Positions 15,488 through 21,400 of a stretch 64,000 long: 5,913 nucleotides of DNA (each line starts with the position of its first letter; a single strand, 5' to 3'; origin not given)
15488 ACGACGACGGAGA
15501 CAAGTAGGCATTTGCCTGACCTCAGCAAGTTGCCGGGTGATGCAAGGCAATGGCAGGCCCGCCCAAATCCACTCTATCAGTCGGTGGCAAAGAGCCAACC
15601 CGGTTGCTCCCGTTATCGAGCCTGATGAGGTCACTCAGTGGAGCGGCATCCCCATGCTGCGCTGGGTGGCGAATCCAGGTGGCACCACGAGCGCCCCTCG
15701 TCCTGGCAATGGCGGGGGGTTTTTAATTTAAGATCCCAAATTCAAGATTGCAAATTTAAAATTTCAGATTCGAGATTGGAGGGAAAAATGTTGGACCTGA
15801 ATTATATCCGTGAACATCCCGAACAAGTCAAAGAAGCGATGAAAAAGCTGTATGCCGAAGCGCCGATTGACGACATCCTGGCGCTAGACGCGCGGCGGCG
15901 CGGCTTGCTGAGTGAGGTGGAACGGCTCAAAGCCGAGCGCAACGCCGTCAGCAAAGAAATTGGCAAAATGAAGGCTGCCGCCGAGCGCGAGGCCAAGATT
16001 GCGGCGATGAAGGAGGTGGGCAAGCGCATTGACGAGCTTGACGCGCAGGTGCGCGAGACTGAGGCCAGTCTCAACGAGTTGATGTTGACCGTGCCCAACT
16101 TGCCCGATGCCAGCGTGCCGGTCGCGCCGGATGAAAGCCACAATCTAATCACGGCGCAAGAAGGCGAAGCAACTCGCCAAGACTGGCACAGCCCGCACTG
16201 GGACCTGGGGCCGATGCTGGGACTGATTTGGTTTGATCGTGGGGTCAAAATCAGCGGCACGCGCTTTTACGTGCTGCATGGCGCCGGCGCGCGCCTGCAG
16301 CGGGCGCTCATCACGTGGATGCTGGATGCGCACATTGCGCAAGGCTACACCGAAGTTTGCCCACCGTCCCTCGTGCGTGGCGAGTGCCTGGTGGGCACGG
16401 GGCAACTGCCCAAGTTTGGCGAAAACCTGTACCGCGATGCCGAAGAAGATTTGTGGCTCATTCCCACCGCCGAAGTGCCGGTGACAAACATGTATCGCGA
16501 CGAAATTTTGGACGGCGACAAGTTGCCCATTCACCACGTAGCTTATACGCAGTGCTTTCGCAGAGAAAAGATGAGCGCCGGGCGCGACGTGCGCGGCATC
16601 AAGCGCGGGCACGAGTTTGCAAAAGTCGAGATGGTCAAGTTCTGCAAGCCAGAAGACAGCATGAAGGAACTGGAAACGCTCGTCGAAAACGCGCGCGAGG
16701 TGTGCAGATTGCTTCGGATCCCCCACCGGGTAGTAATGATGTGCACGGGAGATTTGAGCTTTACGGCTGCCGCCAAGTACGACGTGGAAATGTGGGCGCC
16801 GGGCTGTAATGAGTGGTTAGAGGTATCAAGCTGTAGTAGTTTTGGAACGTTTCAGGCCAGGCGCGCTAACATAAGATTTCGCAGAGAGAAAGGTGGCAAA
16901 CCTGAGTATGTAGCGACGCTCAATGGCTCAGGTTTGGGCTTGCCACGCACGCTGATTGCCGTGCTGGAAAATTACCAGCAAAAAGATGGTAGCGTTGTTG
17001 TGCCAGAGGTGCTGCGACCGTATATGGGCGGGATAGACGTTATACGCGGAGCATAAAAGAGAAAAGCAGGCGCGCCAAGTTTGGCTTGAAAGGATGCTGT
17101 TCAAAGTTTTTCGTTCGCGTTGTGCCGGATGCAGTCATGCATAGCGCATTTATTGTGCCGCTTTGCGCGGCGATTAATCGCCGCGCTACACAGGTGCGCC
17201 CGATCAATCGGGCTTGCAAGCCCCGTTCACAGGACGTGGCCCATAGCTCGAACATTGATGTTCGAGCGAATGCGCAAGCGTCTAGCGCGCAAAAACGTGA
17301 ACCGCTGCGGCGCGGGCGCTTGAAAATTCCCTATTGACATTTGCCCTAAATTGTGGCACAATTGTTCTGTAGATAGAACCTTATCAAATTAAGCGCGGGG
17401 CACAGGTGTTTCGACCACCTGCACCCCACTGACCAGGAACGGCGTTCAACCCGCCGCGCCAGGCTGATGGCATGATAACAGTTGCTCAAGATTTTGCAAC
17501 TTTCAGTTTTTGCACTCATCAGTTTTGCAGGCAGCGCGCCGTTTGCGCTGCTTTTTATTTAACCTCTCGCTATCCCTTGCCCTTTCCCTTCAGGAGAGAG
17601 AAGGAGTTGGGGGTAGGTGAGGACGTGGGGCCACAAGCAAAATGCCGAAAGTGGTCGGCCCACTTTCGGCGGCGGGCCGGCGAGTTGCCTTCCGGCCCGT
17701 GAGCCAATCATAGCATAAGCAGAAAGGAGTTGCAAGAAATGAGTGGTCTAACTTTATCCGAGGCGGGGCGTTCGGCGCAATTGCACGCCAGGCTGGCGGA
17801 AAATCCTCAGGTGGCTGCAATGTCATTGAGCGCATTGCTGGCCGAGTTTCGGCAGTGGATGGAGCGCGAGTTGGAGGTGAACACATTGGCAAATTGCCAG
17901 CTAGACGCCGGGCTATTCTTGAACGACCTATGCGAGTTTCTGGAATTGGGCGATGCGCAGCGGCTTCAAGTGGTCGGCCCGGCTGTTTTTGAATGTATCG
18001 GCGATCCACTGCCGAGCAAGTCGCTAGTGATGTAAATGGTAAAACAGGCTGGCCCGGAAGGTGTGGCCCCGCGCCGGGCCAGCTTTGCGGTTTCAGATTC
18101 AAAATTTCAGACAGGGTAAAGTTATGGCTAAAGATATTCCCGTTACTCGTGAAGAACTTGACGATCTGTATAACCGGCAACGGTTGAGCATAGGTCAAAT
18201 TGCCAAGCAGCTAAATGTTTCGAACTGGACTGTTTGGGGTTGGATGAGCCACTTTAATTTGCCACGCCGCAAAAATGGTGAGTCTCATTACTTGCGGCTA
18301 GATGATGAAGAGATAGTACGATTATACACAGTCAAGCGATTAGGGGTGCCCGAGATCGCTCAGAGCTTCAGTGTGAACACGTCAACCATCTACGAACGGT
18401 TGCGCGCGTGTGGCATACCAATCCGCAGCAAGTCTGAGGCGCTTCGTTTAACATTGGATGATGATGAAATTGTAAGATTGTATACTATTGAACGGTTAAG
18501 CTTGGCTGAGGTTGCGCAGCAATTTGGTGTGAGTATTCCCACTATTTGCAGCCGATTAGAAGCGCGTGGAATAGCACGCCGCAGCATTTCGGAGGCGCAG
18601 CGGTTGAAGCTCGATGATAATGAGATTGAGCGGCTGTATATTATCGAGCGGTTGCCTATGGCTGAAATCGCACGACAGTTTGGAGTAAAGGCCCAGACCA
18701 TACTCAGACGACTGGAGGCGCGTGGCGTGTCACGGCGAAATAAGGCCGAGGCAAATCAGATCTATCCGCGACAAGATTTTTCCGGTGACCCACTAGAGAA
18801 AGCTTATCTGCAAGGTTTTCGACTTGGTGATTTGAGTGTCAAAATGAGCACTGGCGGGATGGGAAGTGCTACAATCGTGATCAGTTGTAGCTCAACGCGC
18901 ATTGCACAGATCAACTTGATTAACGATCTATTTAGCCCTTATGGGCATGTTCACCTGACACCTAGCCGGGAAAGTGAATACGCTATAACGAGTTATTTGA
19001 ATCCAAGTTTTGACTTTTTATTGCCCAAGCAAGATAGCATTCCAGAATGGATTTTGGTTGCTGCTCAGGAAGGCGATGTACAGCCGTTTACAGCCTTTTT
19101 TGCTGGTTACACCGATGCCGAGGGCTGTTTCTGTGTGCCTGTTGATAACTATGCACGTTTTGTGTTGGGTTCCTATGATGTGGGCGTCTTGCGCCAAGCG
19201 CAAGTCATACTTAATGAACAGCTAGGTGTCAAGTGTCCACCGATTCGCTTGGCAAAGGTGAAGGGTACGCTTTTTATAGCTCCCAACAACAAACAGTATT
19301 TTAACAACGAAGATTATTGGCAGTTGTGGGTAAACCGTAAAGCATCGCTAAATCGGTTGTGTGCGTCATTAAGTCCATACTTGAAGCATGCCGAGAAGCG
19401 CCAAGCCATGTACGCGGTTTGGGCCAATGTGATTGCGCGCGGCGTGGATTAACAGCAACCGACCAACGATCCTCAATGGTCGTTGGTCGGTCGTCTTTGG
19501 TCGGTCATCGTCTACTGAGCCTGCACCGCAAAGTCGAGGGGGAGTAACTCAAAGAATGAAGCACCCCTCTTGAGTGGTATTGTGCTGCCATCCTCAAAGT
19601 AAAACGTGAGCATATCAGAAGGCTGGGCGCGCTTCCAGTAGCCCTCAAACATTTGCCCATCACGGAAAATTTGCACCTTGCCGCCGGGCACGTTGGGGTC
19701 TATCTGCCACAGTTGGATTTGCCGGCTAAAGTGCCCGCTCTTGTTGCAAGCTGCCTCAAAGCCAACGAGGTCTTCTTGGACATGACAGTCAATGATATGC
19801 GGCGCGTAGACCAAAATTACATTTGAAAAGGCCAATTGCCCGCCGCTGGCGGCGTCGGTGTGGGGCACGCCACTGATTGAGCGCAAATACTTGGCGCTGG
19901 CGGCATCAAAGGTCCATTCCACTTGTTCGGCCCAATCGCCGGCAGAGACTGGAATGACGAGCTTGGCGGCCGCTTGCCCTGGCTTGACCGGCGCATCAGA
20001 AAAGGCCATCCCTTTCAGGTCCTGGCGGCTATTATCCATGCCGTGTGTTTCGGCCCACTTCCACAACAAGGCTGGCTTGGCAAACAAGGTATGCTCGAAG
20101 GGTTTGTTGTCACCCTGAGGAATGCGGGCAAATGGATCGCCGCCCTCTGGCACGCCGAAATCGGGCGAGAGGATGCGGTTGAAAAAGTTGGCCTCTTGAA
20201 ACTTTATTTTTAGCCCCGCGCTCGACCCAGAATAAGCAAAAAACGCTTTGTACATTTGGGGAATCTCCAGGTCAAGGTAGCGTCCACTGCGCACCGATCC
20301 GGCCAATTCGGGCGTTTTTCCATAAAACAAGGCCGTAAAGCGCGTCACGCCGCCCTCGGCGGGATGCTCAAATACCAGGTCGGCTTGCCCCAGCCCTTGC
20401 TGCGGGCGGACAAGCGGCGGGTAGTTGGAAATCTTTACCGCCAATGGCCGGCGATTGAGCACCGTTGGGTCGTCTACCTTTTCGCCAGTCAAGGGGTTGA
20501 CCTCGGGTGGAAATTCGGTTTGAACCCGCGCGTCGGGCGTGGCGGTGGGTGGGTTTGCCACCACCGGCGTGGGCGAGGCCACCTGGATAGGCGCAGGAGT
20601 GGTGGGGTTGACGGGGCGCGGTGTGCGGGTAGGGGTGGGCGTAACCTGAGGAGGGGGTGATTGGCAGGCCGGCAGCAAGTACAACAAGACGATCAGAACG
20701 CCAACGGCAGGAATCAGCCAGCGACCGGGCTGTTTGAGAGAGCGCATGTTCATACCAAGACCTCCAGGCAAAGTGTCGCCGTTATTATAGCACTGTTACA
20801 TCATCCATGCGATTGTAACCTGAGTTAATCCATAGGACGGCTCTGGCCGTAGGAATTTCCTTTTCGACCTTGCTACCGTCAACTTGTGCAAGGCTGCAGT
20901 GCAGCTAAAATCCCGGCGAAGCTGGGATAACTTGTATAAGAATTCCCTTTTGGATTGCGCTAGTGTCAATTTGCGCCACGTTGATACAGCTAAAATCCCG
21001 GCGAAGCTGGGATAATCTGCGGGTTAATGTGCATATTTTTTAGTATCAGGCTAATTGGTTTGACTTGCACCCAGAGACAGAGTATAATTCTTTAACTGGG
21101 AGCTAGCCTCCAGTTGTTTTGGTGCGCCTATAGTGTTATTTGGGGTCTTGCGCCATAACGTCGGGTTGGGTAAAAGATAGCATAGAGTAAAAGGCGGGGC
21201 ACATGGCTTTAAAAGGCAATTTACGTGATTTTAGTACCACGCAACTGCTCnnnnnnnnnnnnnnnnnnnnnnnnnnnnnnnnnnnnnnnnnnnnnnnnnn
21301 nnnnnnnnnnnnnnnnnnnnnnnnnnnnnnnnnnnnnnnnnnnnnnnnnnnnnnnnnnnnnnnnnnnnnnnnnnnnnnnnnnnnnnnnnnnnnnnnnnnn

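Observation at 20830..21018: Dispersed ~95-nt structured repeat family with base-pair-preserving changes, all copies in one orientation upstream of signalling operons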

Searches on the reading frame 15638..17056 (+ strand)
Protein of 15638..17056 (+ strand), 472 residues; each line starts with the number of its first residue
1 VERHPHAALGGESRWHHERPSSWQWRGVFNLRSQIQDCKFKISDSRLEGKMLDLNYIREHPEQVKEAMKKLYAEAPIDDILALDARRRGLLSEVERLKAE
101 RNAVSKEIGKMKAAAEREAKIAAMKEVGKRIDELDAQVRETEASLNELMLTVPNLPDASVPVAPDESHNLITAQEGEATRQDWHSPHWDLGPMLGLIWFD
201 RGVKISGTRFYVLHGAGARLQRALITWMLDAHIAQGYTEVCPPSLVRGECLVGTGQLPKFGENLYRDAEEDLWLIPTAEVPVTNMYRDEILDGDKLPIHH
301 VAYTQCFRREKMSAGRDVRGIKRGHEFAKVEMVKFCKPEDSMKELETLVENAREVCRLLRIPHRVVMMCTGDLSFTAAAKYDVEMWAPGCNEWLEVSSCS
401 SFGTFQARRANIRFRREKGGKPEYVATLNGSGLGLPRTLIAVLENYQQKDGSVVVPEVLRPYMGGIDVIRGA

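Call 47: search_protein_families(library=pfam, proteins=[window:15638-17056:+], max_evalue=0.00001)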
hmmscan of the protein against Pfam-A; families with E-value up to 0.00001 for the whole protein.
window:15638-17056:+ (472 aa): 2 families
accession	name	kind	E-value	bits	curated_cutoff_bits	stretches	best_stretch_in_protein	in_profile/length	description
PF00587.30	tRNA-synt_2b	-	3.5e-37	128.6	29.3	1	266-446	5-179/179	tRNA synthetase class II core domain (G, H, P, S and T)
PF02403.27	Seryl_tRNA_N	-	2.3e-29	102.2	28.2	1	51-156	1-108/108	Seryl-tRNA synthetase N-terminal domain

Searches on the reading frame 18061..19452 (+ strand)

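Call 14: search_protein_families(library=pfam, proteins=[window:18061-19452:+])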
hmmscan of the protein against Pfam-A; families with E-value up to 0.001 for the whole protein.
window:18061-19452:+ (463 aa): 28 families (the best 25 are shown)
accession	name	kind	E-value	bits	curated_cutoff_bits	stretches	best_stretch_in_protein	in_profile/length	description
PF13384.12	HTH_23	-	7.4e-13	48.3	24.6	0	39-66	15-42/50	Homeodomain-like domain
PF08281.18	Sigma70_r4_2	-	2.1e-12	46.9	25.7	0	130-166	11-47/54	Sigma-70, region 4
PF13936.12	HTH_38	-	5.8e-11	42.4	27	0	180-218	3-41/44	Helix-turn-helix domain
PF13542.12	HTH_Tnp_ISL3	-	3.4e-10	39.7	27.4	0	41-65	27-50/51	Helix-turn-helix domain of transposase family ISL3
PF04297.20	UPF0122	-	1e-09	39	22.7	0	84-130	24-70/101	Putative helix-turn-helix protein, YlxM / p13 like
PF13404.12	HTH_AsnC-type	-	2.2e-09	37.4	27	0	197-219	17-39/42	AsnC-type helix-turn-helix domain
PF04545.22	Sigma70_r4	-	4.1e-09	36.3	24.1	1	133-166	8-41/50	Sigma-70, region 4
PF08279.18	HTH_11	-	5.3e-09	36.3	25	0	38-59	12-33/55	HTH domain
PF13411.12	MerR_1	-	7.8e-09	36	21.6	1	43-94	2-52/69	MerR HTH family regulatory protein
PF04967.18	HTH_10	-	5.7e-08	32.9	23.1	0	145-167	23-45/53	HTH DNA binding domain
PF13518.12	HTH_28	-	1.5e-07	31.8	25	0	36-66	8-37/52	Helix-turn-helix domain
PF13412.12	HTH_24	-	3.3e-07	30.2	21.9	0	197-219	17-39/48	Winged helix-turn-helix DNA-binding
PF14493.12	HTH_40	-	4.3e-07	30.6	27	0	35-63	7-34/89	Helix-turn-helix domain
PF03683.19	UPF0175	-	6.3e-07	29.4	27.9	0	36-68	28-60/75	Uncharacterised protein family (UPF0175)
PF00392.27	GntR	-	8.1e-07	29.1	27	0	196-223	22-53/64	Bacterial regulatory proteins, gntR family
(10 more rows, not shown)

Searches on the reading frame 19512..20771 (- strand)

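Call 14: search_protein_families(library=pfam, proteins=[window:19512-20771:-])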
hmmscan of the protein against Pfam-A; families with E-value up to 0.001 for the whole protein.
window:19512-20771:- (419 aa): 2 families
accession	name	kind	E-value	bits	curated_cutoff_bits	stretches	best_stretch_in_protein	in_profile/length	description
PF11258.13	DUF3048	-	4.5e-28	98.7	25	1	94-245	1-147/148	Protein of unknown function (DUF3048) N-terminal domain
PF17479.7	DUF3048_C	-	3e-17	63.4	25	1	283-406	10-113/114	Protein of unknown function (DUF3048) C-terminal domain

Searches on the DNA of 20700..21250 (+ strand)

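Call 7: search_rna_families(source=window, start=20700, end=21250, threshold=evalue, max_evalue=10, show_alignments=3)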
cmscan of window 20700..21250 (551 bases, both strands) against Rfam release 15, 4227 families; matches with E-value up to 10: 3.
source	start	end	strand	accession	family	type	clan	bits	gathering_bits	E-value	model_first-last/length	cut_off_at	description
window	20939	21014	+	RF02248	Six3os1_3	Gene; lncRNA;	-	14.7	40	0.24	1-75/75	no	Six3os1 conserved region 3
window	21059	21111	+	RF00468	HCV_SLVII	Cis-reg;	-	14.5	63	2.8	1-70/70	no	Hepatitis C virus stem-loop VII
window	20727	20782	+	RF02186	ST7-OT3_4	Gene; lncRNA;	-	13.3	80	1.1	24-73/73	no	ST7 overlapping transcript 3 conserved region 4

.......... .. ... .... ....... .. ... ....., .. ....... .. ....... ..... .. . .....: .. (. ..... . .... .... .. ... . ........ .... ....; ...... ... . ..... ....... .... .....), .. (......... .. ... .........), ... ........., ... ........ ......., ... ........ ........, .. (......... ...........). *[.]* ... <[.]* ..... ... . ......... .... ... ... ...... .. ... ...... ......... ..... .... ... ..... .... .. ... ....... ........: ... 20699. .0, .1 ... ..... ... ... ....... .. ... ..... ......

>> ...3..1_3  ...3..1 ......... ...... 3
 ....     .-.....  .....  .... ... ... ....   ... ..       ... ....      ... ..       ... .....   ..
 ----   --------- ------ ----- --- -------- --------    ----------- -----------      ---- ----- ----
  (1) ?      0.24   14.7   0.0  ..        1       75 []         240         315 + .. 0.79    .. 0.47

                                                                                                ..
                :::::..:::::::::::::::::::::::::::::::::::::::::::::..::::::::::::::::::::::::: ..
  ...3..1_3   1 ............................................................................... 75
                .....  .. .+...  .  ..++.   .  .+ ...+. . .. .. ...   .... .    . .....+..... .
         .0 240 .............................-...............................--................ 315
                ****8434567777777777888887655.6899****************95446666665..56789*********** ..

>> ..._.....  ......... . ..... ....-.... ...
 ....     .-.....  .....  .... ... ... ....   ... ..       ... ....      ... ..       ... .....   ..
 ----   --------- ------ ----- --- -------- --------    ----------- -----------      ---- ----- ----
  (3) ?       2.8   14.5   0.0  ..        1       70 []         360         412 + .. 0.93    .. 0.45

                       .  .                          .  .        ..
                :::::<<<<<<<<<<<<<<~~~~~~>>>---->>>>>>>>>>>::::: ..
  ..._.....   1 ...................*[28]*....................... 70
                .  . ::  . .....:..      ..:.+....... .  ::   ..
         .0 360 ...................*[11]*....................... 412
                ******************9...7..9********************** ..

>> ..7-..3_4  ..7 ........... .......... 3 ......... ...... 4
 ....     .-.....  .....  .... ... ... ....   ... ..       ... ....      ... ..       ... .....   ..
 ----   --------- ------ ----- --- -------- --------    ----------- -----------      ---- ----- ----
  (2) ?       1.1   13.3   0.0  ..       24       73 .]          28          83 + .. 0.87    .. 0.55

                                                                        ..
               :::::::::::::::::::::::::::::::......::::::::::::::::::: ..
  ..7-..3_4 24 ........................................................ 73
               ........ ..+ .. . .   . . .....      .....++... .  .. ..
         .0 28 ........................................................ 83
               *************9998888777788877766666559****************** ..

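Call 26: build_rna_model(alignment_id=A3, structure=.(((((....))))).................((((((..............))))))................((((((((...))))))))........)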
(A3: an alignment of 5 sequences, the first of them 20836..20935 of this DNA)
Model R1 built from alignment A3 (5 sequences, 101 columns); structure: as given.
model positions 100; base pairs 19; branch points 2; effective number of sequences 1.48; information 0.59 bits per position. Calibrated on 0.2 Mb of random sequence (short: E-values are rough).
structure used (alignment columns):
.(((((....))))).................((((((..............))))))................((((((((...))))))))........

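Call 27: search_with_rna_model(model_id=R1, sources=[window, L008, L076, L101, L102, L103, L104, L105, L106, L107, L108, L001, L002, L003, L004, L005, L006, L007], max_evalue=10, show_alignments=0)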
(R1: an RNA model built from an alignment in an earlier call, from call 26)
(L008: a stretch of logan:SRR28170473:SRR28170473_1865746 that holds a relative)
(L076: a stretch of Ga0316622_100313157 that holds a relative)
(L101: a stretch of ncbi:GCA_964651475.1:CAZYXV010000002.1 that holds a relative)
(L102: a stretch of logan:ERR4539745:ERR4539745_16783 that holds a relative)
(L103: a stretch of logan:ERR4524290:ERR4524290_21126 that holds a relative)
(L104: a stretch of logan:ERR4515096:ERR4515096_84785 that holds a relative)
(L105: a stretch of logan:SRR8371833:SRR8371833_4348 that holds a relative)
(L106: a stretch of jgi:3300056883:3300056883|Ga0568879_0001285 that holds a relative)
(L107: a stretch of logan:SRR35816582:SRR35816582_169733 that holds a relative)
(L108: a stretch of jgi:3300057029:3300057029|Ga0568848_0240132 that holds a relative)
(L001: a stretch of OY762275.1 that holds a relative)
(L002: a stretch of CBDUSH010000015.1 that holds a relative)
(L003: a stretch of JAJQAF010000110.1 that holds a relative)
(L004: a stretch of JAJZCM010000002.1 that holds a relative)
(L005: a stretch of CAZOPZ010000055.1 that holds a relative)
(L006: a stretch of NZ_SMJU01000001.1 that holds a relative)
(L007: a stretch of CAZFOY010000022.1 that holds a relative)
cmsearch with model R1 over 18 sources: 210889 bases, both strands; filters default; matches with E-value up to 10: 15.
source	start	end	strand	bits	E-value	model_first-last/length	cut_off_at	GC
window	20836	20935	+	120.6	3e-25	1-100/100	no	0.53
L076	106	205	-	108.4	1.9e-22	1-100/100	no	0.5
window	43491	43588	+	106.6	4.8e-22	1-100/100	no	0.49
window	38886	38980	+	92.7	7.8e-19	1-100/100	no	0.58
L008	21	115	+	83.9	8.3e-17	1-100/100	no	0.44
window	20936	21020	+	76.5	4.1e-15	1-100/100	no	0.46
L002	392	511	+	18.3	0.1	1-100/100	no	0.57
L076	1653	1718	-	16.2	0.33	1-100/100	no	0.52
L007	7537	7613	-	13.8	1.1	1-100/100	no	0.49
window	62059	62147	+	12.2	2.6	1-100/100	no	0.53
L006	2460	2525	-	12.2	2.7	1-100/100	no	0.53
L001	6978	7059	-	10.8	5.5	1-100/100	no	0.49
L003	7170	7287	+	10.5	6.6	1-100/100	no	0.46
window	28886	28952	-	10.3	7.2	1-100/100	no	0.67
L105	6285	6351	-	10.3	7.3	1-100/100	no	0.46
